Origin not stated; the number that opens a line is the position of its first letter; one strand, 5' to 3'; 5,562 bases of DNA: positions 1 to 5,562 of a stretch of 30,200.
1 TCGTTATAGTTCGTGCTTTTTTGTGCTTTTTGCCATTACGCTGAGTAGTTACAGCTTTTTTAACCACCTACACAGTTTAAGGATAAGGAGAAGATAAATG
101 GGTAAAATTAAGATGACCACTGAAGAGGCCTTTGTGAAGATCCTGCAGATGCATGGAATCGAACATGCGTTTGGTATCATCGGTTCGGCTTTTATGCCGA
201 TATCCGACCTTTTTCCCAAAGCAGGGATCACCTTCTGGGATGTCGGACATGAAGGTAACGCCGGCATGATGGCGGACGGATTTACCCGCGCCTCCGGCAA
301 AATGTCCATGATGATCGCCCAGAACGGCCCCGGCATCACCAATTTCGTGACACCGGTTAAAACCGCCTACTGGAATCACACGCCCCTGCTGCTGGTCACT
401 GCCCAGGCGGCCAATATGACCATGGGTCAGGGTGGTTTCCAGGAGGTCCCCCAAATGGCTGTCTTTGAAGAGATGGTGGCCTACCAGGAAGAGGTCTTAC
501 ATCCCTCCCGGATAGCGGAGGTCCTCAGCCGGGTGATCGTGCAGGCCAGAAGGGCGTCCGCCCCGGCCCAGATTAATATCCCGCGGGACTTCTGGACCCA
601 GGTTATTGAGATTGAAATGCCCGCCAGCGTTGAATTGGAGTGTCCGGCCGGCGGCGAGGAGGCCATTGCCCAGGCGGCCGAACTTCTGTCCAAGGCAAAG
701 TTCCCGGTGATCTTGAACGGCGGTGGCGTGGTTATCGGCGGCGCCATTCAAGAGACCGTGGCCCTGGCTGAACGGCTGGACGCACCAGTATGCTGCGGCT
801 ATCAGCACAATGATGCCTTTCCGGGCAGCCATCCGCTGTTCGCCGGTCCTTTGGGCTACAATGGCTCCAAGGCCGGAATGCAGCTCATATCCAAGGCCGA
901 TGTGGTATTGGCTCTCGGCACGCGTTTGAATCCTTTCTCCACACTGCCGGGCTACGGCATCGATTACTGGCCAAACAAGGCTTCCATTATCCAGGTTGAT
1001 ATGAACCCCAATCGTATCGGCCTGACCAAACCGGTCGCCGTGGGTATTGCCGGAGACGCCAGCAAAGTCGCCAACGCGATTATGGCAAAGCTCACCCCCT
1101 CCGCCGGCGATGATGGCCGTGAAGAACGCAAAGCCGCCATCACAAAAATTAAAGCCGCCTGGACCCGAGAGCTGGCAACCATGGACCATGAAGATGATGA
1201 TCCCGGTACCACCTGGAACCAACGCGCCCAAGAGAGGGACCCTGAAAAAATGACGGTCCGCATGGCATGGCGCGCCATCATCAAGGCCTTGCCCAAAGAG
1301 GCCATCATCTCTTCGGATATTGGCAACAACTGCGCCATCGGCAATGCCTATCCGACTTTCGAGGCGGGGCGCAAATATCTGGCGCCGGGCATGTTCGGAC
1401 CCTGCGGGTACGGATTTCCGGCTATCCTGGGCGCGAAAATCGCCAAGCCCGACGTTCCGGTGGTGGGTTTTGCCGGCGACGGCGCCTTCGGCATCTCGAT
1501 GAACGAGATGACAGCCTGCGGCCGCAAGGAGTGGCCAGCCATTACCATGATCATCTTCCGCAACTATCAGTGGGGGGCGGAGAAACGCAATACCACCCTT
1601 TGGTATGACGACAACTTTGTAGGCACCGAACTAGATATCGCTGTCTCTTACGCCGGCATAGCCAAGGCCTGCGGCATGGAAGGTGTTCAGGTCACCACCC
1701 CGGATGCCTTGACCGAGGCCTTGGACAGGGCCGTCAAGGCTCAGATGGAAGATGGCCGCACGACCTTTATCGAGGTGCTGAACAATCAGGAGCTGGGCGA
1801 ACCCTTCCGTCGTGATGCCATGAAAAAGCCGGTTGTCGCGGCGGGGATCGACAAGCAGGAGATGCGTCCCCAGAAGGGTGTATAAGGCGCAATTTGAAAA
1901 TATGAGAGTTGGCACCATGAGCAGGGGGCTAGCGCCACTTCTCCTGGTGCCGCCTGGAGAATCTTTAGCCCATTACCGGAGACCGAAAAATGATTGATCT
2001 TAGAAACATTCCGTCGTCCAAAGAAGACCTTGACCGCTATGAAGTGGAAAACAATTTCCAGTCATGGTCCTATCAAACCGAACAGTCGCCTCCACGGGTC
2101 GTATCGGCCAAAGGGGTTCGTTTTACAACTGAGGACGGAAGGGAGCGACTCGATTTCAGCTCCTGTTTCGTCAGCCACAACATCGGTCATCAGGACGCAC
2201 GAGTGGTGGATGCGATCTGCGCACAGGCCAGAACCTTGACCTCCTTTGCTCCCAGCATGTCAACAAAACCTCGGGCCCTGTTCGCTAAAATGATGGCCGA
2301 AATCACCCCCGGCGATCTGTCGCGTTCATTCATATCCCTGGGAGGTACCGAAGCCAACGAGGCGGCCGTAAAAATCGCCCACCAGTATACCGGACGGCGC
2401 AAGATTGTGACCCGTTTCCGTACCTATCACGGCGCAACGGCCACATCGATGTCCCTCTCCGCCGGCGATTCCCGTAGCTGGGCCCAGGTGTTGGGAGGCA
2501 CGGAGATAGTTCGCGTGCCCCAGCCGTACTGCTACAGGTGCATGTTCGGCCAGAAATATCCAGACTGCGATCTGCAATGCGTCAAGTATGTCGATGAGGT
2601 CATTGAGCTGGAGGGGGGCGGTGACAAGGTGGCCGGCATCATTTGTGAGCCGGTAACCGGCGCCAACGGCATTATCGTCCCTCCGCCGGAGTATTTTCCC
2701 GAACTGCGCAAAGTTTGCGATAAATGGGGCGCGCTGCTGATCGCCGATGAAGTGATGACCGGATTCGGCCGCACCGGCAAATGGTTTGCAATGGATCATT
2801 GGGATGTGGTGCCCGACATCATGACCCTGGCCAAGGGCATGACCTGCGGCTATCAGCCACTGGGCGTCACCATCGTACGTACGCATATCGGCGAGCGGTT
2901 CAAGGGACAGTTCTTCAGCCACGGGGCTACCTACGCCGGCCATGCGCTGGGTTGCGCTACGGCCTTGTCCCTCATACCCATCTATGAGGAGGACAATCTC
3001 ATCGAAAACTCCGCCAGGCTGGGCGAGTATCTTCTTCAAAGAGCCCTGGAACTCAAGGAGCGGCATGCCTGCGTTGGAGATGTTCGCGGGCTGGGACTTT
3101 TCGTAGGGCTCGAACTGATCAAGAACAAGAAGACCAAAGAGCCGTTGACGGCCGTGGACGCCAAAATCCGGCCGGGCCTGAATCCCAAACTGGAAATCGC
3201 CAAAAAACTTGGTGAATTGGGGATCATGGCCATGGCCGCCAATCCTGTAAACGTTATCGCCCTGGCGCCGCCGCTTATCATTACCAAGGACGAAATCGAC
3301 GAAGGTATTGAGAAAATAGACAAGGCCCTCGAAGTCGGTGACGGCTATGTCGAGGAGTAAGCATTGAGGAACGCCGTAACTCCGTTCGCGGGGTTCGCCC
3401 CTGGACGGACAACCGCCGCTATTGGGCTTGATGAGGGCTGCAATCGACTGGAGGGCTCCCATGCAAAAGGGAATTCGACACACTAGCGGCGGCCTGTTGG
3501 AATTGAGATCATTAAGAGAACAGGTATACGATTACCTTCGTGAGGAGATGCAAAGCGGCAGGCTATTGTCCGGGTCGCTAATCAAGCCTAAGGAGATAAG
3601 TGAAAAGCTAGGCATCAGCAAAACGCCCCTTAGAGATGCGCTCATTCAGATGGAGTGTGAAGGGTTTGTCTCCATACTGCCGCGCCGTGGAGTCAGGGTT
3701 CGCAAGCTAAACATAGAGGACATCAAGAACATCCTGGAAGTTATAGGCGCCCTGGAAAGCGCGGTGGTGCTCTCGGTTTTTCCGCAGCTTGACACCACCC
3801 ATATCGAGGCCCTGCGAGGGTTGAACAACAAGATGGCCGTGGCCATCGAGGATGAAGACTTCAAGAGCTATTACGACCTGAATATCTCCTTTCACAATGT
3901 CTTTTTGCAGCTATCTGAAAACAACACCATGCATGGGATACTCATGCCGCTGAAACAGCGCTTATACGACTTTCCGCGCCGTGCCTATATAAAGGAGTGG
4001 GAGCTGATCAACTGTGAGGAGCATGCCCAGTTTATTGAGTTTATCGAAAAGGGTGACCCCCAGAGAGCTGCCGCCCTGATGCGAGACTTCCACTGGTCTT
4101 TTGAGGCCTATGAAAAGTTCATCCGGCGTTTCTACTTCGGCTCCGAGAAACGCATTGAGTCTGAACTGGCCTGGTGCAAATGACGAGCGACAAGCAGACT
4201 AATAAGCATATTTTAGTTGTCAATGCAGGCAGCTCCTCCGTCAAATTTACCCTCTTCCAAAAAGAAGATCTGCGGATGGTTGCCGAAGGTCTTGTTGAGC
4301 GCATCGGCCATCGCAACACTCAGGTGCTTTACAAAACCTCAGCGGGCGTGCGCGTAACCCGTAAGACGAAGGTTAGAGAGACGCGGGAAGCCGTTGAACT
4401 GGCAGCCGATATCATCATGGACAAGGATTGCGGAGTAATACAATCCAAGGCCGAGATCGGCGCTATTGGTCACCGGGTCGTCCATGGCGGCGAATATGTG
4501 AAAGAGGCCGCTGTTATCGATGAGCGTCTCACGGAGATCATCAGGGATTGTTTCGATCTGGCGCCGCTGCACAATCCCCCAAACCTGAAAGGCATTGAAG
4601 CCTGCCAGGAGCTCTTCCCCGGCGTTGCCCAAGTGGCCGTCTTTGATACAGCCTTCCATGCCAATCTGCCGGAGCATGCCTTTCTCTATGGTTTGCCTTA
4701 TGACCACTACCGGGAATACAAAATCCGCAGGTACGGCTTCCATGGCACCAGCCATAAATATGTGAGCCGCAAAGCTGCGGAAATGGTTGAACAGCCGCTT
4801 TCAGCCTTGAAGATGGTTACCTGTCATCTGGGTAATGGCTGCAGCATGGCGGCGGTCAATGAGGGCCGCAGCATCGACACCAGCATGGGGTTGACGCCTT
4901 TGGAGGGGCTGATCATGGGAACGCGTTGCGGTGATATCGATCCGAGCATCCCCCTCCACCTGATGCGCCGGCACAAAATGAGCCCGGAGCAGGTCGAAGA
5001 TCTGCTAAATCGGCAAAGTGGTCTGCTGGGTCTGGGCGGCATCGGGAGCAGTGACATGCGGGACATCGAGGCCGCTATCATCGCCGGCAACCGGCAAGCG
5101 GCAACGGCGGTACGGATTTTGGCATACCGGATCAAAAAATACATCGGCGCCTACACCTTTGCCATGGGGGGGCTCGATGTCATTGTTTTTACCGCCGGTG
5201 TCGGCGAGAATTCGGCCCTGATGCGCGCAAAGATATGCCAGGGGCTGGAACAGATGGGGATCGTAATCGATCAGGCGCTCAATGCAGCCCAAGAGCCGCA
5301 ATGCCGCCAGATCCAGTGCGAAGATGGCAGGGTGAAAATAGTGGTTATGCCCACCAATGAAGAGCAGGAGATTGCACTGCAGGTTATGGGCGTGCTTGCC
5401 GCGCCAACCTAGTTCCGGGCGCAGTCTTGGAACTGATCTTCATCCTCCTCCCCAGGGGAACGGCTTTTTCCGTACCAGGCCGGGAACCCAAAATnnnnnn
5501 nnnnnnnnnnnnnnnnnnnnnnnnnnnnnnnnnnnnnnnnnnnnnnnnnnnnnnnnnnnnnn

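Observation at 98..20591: Candidate undescribed anaerobic pathway for N-methylated taurines: demethylation modules physically joined to Xsc desulfonation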

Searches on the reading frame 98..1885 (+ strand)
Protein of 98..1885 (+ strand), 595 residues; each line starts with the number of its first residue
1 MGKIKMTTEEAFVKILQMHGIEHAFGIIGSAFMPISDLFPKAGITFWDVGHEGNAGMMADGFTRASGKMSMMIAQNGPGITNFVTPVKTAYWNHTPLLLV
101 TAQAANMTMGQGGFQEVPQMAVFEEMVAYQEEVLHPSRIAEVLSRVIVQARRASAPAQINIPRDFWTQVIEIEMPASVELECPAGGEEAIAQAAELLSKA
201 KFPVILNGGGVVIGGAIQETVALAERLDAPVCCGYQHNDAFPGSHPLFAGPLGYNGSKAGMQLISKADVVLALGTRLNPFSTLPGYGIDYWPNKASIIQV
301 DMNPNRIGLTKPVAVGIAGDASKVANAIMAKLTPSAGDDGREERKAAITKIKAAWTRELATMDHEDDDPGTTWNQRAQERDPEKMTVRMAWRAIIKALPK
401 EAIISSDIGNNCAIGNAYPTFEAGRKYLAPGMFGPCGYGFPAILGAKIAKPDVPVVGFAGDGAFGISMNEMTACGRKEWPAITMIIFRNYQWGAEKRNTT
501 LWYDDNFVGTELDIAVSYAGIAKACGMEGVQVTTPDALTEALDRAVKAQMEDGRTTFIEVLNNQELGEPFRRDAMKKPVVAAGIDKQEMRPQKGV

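Call 3: search_protein_families(library=pfam, proteins=[window:98-1885:+])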
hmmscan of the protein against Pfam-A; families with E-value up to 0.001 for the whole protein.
window:98-1885:+ (595 aa): 3 families
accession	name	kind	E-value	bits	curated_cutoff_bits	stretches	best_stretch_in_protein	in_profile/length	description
PF00205.28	TPP_enzyme_M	-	5.6e-37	127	30.4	1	190-327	1-136/137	Thiamine pyrophosphate enzyme, central domain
PF02775.26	TPP_enzyme_C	-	5.8e-32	111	21.9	1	407-560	1-151/151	Thiamine pyrophosphate enzyme, C-terminal TPP binding domain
PF02776.23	TPP_enzyme_N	-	9.3e-29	100.1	26.8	1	6-121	1-118/119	Thiamine pyrophosphate enzyme, N-terminal TPP binding domain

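Call 8: search_protein_families(library=ncbifam, proteins=[window:98-1885:+], max_evalue=1e-10)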
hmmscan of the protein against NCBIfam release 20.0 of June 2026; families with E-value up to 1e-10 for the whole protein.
window:98-1885:+ (595 aa): 50 families (the best 25 are shown)
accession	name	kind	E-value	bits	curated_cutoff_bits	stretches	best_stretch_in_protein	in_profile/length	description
NF005713.0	PRK07525.1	subfamily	0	1011.3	620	1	2-591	2-591/592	sulfoacetaldehyde acetyltransferase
TIGR03457.1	sulphoacet_xsc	equivalog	5.7e-276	916.5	676.4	1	5-581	1-575/579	sulfoacetaldehyde acetyltransferase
TIGR00118.1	acolac_lg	equivalog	8.5e-88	295.2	538.35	1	6-549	1-525/557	biosynthetic-type acetolactate synthase large subunit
NF004919.0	PRK06276.1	equivalog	3.5e-84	283.2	866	1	6-549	1-529/582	acetolactate synthase large subunit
NF004710.0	PRK06048.1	equivalog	5.2e-82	276.1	976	1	5-549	7-528/561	acetolactate synthase large subunit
NF006052.0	PRK08199.1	subfamily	1.9e-80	270.8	539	1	6-565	8-540/559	thiamine pyrophosphate protein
NF006122.0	PRK08266.1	subfamily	7.4e-80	268.9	571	2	5-362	3-352/543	hypothetical protein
NF005712.0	PRK07524.1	subfamily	2.9e-73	247.1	500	1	6-564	3-531/536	5-guanidino-2-oxopentanoate decarboxylase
NF005058.0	PRK06466.1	equivalog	1.6e-72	244.8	951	1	6-563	4-548/574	acetolactate synthase 3 large subunit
NF005860.0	PRK07789.1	equivalog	1.1e-70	238.7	881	1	4-593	32-601/615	acetolactate synthase large subunit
NF006016.1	PRK08155.1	equivalog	5.7e-70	236.3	870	1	5-548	2-522/554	acetolactate synthase large subunit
NF006524.0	PRK08978.1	equivalog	1e-69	235.3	738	1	9-549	4-515/548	acetolactate synthase 2 catalytic subunit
NF006319.0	PRK08527.1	equivalog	6e-66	223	905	1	5-560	3-536/565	acetolactate synthase large subunit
NF005039.0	PRK06456.1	equivalog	8.6e-65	219.3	868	1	12-550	8-536/572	acetolactate synthase large subunit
NF006377.0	PRK08611.1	equivalog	5.3e-64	216.8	742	1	5-549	3-520/576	pyruvate oxidase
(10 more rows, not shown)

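Call 69: find_encoding_contigs(protein=window:98-1885:+, flank=10000, max_places=4)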
Protein window:98-1885:+ (595 aa): 3 contigs read that carry it; 2 places shown.
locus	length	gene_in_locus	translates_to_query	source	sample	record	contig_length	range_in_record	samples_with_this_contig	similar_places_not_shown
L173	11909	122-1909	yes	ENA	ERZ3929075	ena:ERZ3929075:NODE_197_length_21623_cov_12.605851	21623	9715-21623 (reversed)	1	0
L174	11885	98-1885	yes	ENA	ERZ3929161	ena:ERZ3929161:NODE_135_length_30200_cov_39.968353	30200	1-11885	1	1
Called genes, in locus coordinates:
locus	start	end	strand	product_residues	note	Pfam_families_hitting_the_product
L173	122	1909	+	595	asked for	PF02776:TPP_enzyme_N, PF00205:TPP_enzyme_M, PF02775:TPP_enzyme_C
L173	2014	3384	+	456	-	PF00202:Aminotran_3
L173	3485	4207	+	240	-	PF00392:GntR, PF07729:FCD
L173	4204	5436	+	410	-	PF00871:Acetate_kinase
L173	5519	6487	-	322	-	PF01012:ETF, PF00766:ETF_alpha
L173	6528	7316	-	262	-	PF01012:ETF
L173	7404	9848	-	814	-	PF00890:FAD_binding_2 (weak), PF01266:DAO, PF04820:Trp_halogenase (faint), PF13450:NAD_binding_8 (weak), PF16350:FAO_M, PF01571:GCV_T, PF08669:GCV_T_C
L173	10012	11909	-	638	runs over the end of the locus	PF00111:Fer2, PF17651:Raco_middle, PF14574:RACo_C_ter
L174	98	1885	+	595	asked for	PF02776:TPP_enzyme_N, PF00205:TPP_enzyme_M, PF02775:TPP_enzyme_C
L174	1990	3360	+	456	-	PF00202:Aminotran_3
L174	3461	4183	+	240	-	PF00392:GntR, PF07729:FCD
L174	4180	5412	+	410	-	PF00871:Acetate_kinase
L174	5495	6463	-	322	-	PF01012:ETF, PF00766:ETF_alpha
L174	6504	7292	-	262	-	PF01012:ETF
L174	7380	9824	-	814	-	PF00890:FAD_binding_2 (weak), PF01266:DAO, PF04820:Trp_halogenase (faint), PF13450:NAD_binding_8 (weak), PF16350:FAO_M, PF01571:GCV_T, PF08669:GCV_T_C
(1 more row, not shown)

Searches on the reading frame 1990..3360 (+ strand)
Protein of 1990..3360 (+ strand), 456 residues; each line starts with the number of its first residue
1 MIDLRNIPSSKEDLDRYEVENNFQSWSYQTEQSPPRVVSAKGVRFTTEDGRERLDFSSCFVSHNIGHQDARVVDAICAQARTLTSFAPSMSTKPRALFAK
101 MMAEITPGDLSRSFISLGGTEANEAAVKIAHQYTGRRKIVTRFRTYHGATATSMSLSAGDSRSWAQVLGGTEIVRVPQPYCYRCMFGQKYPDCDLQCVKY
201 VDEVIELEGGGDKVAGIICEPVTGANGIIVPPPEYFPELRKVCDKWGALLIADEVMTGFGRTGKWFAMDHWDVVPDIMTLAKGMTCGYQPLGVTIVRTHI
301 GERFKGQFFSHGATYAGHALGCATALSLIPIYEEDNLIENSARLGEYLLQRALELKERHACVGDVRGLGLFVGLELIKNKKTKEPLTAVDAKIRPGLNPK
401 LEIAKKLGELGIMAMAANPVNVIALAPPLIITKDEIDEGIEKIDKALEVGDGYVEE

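Call 3: search_protein_families(library=pfam, proteins=[window:1990-3360:+])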
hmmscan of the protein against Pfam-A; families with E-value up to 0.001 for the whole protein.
window:1990-3360:+ (456 aa): 1 family
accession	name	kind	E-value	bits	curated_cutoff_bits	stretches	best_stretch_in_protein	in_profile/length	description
PF00202.27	Aminotran_3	-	1.2e-94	317.8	30.5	1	36-447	12-403/403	Aminotransferase class-III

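Call 8: search_protein_families(library=ncbifam, proteins=[window:1990-3360:+], max_evalue=1e-10)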
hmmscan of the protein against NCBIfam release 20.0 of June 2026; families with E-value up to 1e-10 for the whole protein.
window:1990-3360:+ (456 aa): 69 families (the best 25 are shown)
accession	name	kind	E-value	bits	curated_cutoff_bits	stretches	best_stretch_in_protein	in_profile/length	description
NF004718.0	PRK06062.1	subfamily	4.4e-133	444.1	472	1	14-453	19-452/454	hypothetical protein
NF006228.0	PRK08360.1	equivalog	2.6e-101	339.4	608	1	32-448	22-425/443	aspartate aminotransferase family protein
NF005993.0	PRK08117.1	subfamily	1.1e-95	320.8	574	1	32-448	24-428/433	aspartate aminotransferase family protein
NF005375.0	PRK06917.1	equivalog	1.8e-93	313.7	535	1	31-448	12-437/448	aspartate aminotransferase family protein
NF005683.0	PRK07481.1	subfamily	9.4e-93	311.6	575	1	29-448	24-448/453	hypothetical protein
NF005812.0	PRK07678.1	subfamily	3.5e-91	306.1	488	1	35-448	31-448/451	aminotransferase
NF005102.0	PRK06541.1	equivalog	9.4e-91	304.6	574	1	21-447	22-453/460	aspartate aminotransferase family protein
NF004426.0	PRK05769.1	equivalog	7.1e-90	301.9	552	1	23-448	25-438/441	acetyl ornithine aminotransferase family protein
NF005447.0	PRK07036.1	equivalog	4.3e-88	296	618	1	21-448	23-453/468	aminotransferase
NF045634.1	LeuMetRace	equivalog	3.1e-87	293.1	800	1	36-448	26-425/432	leucine/methionine racemase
NF005682.0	PRK07480.1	subfamily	3.6e-86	289.7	510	1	33-448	34-450/459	aminotransferase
NF005685.0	PRK07483.1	equivalog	8.4e-82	275.3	485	1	29-448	8-436/444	aspartate aminotransferase family protein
NF005684.0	PRK07482.1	subfamily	9.7e-81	271.6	687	1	27-448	25-453/464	hypothetical protein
NF004767.0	PRK06105.1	subfamily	2e-79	267.3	517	1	30-448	26-448/460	aminotransferase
NF049939.1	HyAminethphonNHLyPbfA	equivalog_domain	8.3e-79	265.1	525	1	37-448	47-440/442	(R)-1-hydroxy-2-aminoethylphosphonate ammonia-lyase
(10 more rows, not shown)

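Call 50: search_solved_structures(query=window:1990-3360:+, max_evalue=1e-40)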
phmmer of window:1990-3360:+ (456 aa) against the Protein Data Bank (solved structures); distinct sequences matched with E-value up to 1e-40: 100 (the best 60 are shown).
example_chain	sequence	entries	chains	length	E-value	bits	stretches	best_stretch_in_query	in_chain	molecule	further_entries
6jix_B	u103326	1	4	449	1.9e-86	293.7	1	19-448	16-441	taurine:2-oxoglutarate aminotransferase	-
6s54_A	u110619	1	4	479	7.4e-78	265.4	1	30-447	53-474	Aspartate aminotransferase family protein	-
6fyq_A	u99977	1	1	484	1.9e-74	254.2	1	13-447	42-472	amine transaminase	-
3n5m_A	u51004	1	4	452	7e-74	252.3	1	38-444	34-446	Adenosylmethionine-8-amino-7-oxononanoate aminotransferase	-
5lh9_A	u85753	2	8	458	5.7e-69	236.1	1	41-440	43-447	OMEGA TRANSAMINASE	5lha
7vno_A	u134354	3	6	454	8.7e-69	235.5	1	38-449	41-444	454aa long hypothetical 4-aminobutyrate aminotransferase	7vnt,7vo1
6io1_A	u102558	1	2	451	2.9e-66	227.2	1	28-447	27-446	Aminotransferase, class III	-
8wqj_A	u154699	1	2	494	1.2e-64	221.9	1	15-449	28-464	Transaminase from Shimia marina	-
6hx9_B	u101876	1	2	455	4.4e-64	220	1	25-449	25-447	Aspartate aminotransferase family protein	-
3fcr_A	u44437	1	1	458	1.1e-63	218.7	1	13-446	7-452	putative aminotransferase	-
9wrf_A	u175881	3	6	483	1.5e-63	218.3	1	34-448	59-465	Broad substrate specificity amino-acid racemase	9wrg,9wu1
9j4z_A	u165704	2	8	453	3.5e-63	217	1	26-449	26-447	Polyamine:pyruvate transaminase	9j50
5kr6_A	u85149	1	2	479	9.2e-63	215.6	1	31-447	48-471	4-aminobutyrate transaminase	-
5ti8_A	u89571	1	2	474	3.7e-61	210.4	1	28-447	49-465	Aminotransferase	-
5kr3_A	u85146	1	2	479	5.8e-61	209.7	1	32-444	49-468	4-aminobutyrate transaminase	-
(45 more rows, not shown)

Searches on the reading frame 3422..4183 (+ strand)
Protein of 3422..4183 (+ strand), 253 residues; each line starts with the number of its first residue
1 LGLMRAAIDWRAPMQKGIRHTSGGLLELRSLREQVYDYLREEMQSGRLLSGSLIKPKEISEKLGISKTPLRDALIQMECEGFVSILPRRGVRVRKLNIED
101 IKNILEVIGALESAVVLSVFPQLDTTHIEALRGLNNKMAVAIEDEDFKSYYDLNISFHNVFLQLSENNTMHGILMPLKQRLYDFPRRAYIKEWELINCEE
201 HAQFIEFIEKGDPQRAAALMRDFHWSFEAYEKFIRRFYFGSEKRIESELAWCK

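Call 3: search_protein_families(library=pfam, proteins=[window:3422-4183:+])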
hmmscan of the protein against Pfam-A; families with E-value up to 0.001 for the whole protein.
window:3422-4183:+ (253 aa): 2 families
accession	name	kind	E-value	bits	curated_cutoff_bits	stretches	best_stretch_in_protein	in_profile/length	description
PF07729.17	FCD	-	1.8e-18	67.6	24.3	1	104-222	2-121/125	FCD domain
PF00392.27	GntR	-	2.9e-13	49.7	27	1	32-93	2-64/64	Bacterial regulatory proteins, gntR family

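Call 8: search_protein_families(library=ncbifam, proteins=[window:3422-4183:+], max_evalue=1e-10)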
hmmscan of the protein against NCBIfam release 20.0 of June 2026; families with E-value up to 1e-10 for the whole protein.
window:3422-4183:+ (253 aa): 2 families
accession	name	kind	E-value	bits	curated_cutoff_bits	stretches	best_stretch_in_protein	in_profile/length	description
TIGR03338.1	phnR_burk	equivalog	1.5e-28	99.9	271.5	1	25-223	6-205/212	phosphonate utilization associated transcriptional regulator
NF008504.0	PRK11414.1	equivalog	1.2e-11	44.7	225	1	30-172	11-153/221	GntR family transcriptional regulator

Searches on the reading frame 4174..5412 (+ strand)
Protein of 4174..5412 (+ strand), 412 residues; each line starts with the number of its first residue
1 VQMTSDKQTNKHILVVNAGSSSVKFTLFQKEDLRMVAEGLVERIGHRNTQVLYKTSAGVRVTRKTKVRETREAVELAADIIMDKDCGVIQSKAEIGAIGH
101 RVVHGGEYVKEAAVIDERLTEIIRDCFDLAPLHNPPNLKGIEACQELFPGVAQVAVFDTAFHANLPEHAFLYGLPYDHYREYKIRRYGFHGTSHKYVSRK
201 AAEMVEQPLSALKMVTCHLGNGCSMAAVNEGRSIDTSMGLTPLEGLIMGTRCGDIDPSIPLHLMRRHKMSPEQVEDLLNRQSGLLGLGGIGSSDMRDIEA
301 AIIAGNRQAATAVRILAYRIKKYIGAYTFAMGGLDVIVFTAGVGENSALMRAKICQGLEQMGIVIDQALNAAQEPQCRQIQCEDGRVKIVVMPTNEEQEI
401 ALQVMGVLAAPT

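Call 3: search_protein_families(library=pfam, proteins=[window:4174-5412:+])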
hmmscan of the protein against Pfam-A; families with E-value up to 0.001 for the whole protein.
window:4174-5412:+ (412 aa): 1 family
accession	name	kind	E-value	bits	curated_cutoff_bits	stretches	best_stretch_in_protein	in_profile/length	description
PF00871.23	Acetate_kinase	-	9.2e-145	482.6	22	1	13-401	2-391/392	Acetokinase family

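Call 49: search_protein_families(library=ncbifam, proteins=[window:4174-5412:+], max_evalue=1e-10)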
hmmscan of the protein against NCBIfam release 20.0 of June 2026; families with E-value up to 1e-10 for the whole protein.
window:4174-5412:+ (412 aa): 8 families
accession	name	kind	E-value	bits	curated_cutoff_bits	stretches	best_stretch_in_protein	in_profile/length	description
TIGR00016.1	ackA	subfamily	2.7e-145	484.1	293.4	1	10-405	3-401/405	acetate/propionate family kinase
NF009063.0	PRK12397.1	equivalog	2.2e-133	444.8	659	1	11-407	3-392/404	acetate/propionate family kinase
NF005520.0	PRK07157.1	equivalog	1.3e-114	383.4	561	1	10-405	2-395/400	acetate kinase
NF009045.0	PRK12379.1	equivalog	9.1e-114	380.4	580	1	12-405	6-390/402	propionate kinase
NF009099.0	PRK12440.1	equivalog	1e-105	354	693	1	9-407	2-396/397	acetate/propionate family kinase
NF005462.0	PRK07058.1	equivalog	1.5e-92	310.6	486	1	10-409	3-391/396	acetate/propionate family kinase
NF002834.0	PRK03011.1-5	subfamily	1.5e-30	106.5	222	1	11-351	3-314/357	butyrate kinase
TIGR02707.1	butyr_kinase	equivalog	3.7e-23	82.1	289.1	1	13-351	2-311/351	butyrate kinase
